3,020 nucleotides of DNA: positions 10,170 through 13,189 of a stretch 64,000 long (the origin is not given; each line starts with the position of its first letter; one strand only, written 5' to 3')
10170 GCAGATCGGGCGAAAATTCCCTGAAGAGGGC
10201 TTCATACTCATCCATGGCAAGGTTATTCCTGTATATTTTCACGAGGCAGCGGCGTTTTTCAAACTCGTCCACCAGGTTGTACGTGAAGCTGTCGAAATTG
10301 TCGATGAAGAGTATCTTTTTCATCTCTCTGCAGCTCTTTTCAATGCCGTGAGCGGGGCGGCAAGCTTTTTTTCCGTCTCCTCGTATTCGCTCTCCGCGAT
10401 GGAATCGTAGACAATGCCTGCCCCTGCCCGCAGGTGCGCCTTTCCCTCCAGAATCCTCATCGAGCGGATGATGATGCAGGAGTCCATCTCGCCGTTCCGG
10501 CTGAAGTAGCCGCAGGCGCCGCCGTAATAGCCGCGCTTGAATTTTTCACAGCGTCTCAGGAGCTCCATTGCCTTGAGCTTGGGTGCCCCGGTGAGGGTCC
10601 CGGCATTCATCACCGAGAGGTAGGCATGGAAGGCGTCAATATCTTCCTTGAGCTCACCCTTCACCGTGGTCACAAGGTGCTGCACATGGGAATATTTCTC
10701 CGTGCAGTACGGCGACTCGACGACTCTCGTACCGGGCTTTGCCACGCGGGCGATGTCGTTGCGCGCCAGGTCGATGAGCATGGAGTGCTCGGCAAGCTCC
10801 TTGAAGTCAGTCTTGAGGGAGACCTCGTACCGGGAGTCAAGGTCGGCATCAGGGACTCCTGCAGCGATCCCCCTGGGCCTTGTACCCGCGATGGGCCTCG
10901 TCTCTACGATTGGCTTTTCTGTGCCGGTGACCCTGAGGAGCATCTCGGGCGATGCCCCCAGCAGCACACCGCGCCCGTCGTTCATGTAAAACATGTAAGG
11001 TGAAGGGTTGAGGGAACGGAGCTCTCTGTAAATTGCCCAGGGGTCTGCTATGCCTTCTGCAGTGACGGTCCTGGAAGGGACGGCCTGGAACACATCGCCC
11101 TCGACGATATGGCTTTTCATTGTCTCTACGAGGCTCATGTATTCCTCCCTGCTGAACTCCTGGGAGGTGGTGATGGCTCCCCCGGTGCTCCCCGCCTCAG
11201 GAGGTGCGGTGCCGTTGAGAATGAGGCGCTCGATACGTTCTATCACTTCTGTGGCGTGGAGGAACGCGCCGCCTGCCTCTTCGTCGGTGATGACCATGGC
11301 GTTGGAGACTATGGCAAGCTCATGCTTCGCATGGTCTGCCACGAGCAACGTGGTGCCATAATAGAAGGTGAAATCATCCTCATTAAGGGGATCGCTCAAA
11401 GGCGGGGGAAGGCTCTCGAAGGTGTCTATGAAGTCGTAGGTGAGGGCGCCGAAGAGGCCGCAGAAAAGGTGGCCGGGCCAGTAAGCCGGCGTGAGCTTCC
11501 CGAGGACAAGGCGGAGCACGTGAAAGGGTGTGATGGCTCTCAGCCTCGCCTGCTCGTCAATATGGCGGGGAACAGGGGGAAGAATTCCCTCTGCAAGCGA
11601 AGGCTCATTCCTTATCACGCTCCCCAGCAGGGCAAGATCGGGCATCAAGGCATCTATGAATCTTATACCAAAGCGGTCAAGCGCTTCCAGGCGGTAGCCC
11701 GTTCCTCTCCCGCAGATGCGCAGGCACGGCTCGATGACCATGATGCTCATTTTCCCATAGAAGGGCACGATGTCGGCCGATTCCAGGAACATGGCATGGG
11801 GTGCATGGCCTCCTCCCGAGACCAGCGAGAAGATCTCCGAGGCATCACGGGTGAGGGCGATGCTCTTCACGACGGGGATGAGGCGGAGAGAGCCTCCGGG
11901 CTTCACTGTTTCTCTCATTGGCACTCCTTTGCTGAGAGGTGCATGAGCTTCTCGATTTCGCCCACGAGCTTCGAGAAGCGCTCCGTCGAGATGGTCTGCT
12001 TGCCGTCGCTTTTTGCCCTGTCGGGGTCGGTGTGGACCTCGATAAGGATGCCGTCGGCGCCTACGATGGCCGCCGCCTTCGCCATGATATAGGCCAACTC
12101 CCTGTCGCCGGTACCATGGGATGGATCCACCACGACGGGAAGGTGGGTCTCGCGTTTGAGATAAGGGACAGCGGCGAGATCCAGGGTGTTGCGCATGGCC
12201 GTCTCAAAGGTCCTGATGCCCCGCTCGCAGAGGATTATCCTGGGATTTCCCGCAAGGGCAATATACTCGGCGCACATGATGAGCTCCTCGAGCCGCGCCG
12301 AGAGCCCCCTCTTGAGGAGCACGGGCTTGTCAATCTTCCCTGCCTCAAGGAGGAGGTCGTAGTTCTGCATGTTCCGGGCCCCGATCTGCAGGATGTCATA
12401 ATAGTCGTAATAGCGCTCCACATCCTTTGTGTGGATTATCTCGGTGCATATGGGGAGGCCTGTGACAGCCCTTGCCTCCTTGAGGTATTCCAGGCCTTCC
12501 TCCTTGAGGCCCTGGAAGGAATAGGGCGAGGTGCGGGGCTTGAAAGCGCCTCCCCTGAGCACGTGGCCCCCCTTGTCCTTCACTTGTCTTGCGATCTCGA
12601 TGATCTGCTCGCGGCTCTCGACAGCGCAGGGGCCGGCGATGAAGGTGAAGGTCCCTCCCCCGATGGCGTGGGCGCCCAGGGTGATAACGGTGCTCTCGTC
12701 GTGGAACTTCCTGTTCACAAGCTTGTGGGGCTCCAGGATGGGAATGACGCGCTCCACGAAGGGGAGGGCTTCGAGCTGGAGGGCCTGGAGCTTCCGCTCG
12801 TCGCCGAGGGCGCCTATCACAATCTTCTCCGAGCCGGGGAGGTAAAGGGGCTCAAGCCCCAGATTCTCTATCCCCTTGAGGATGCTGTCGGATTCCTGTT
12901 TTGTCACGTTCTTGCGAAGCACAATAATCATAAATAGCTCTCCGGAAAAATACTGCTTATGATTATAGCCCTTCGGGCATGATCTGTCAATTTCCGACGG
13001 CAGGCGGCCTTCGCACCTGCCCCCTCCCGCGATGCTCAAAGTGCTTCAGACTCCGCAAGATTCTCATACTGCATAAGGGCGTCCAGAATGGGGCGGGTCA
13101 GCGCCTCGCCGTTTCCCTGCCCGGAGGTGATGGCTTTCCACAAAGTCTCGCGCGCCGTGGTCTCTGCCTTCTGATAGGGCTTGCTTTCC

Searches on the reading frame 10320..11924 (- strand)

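Call 52: search_protein_families(library=pfam, proteins=[window:10320-11924:-], max_evalue=0.00001)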
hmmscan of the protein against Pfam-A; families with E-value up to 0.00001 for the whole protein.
window:10320-11924:- (534 aa): 2 families
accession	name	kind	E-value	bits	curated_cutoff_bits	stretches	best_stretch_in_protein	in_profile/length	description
PF00425.24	Chorismate_bind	-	6.4e-80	268.8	27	1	259-520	2-257/257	chorismate binding enzyme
PF04715.19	Anth_synt_I_N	-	6.8e-12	46.3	23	1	39-205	16-140/140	Anthranilate synthase component I, N terminal region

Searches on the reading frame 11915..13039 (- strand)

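Call 53: search_protein_families(library=pfam, proteins=[window:11915-13039:-], max_evalue=0.00001)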
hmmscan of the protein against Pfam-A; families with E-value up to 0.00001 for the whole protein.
window:11915-13039:- (374 aa): 3 families
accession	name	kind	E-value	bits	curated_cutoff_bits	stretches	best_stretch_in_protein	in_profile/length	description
PF00793.26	DAHP_synth_1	-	2.5e-74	250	25.5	1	124-365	10-267/270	DAHP synthetase I family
PF18152.6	DAHP_snth_FXD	-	1.9e-19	69.7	27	1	37-103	1-67/67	DAHP synthase ferredoxin-like domain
PF03102.20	NeuB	-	3.5e-07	30.4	22.1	1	178-367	53-234/241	NeuB family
